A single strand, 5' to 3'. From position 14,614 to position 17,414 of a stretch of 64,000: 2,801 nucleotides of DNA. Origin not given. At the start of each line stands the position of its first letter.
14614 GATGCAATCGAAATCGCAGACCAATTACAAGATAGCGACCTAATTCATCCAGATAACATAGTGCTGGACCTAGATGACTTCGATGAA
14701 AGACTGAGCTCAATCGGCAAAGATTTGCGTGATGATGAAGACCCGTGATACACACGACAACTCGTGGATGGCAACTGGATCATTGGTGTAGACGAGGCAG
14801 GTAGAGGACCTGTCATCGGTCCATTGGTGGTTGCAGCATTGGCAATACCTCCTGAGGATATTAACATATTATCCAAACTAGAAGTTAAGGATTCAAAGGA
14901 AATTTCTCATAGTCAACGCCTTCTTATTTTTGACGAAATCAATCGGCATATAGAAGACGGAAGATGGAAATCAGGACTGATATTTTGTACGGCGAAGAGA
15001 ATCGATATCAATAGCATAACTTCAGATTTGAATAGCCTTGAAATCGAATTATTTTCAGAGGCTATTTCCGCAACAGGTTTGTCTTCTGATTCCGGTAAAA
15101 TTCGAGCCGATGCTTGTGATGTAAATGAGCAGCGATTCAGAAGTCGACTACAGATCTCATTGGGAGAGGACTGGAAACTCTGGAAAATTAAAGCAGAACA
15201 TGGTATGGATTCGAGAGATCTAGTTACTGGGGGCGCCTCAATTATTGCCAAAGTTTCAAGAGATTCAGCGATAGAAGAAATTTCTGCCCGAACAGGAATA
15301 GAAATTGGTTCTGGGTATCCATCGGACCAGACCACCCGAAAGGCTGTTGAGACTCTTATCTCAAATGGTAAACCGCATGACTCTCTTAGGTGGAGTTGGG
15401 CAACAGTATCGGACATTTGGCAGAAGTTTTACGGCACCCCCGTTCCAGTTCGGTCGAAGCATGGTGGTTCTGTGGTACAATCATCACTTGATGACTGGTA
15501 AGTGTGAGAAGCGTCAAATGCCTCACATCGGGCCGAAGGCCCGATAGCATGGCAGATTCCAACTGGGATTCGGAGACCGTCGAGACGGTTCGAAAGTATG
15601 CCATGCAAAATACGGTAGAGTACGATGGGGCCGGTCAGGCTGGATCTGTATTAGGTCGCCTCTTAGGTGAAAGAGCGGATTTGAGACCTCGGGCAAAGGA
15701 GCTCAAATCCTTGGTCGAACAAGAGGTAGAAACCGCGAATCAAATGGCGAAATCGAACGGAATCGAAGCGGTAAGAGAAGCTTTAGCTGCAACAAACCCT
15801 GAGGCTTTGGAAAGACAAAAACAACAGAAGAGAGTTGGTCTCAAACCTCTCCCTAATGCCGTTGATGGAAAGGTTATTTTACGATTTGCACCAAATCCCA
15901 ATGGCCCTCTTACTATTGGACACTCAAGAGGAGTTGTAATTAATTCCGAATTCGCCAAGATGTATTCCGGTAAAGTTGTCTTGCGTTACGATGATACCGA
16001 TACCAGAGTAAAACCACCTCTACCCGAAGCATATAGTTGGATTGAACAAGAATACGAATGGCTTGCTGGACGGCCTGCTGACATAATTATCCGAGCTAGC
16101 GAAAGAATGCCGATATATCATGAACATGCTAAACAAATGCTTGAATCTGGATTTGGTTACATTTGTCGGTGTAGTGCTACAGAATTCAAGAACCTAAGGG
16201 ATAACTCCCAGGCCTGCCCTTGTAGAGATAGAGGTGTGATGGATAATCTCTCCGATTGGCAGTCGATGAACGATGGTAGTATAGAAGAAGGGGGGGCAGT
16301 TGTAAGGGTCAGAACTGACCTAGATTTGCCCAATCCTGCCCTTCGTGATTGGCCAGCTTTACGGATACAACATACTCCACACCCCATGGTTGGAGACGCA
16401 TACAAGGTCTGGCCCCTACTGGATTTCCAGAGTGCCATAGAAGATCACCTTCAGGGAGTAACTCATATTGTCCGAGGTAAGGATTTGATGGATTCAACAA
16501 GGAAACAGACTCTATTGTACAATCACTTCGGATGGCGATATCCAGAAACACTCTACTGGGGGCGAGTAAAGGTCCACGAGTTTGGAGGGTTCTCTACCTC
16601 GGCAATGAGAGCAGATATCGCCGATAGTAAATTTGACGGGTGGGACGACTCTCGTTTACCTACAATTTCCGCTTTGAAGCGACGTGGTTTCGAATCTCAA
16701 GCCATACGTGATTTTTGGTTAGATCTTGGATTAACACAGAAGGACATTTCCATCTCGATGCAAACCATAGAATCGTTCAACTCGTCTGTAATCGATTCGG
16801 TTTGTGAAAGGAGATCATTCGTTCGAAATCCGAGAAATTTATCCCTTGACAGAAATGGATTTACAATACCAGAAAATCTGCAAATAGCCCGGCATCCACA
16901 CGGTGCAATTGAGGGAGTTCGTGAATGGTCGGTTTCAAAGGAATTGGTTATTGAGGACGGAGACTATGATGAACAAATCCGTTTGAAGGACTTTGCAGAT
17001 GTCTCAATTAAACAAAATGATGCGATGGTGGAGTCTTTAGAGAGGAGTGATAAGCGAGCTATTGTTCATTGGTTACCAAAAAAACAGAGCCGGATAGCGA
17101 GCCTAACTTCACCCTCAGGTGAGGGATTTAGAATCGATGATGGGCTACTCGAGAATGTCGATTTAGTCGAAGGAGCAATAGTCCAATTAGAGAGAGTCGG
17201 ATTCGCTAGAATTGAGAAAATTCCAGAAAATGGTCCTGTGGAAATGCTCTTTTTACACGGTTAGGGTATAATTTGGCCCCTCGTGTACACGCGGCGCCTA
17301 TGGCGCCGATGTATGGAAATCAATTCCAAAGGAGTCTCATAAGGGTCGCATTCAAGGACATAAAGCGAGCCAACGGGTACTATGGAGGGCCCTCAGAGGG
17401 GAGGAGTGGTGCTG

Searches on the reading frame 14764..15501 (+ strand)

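Call 52: search_protein_families(library=pfam, proteins=[window:14764-15501:+], max_evalue=0.001)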
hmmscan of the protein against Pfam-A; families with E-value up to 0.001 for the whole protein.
window:14764-15501:+ (245 aa): 1 family
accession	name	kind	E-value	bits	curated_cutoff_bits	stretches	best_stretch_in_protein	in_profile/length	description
PF01351.25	RNase_HII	-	8.1e-37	127.5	25.8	1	7-215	1-199/199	Ribonuclease HII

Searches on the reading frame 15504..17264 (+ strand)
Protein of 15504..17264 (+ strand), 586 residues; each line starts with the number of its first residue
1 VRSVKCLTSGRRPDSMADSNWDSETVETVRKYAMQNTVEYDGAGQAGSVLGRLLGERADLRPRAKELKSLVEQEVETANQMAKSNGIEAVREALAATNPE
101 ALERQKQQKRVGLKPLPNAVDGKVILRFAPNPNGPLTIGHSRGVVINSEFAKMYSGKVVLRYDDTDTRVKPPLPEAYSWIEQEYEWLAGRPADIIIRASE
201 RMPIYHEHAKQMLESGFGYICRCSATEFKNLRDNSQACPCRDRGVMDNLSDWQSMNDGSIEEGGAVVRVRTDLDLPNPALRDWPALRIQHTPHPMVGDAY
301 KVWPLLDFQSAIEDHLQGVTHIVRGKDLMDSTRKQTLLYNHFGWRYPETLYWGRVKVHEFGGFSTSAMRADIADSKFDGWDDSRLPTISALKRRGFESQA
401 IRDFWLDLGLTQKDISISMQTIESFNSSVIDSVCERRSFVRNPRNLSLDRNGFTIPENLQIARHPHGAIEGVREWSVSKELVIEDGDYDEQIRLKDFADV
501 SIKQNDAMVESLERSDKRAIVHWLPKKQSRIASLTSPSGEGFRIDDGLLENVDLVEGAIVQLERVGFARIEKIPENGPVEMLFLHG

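Call 52: search_protein_families(library=pfam, proteins=[window:15504-17264:+], max_evalue=0.001)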
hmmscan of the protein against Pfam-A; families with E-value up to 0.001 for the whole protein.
window:15504-17264:+ (586 aa): 2 families
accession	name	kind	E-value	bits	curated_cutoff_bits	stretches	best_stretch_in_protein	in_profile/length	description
PF00749.27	tRNA-synt_1c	-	6.2e-59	199.9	23.4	1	123-431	1-313/314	tRNA synthetases class I (E and Q), catalytic domain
PF03950.23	tRNA-synt_1c_C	-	1.4e-06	28.9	23.9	1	434-505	1-76/91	tRNA synthetases class I (E and Q), anti-codon binding domain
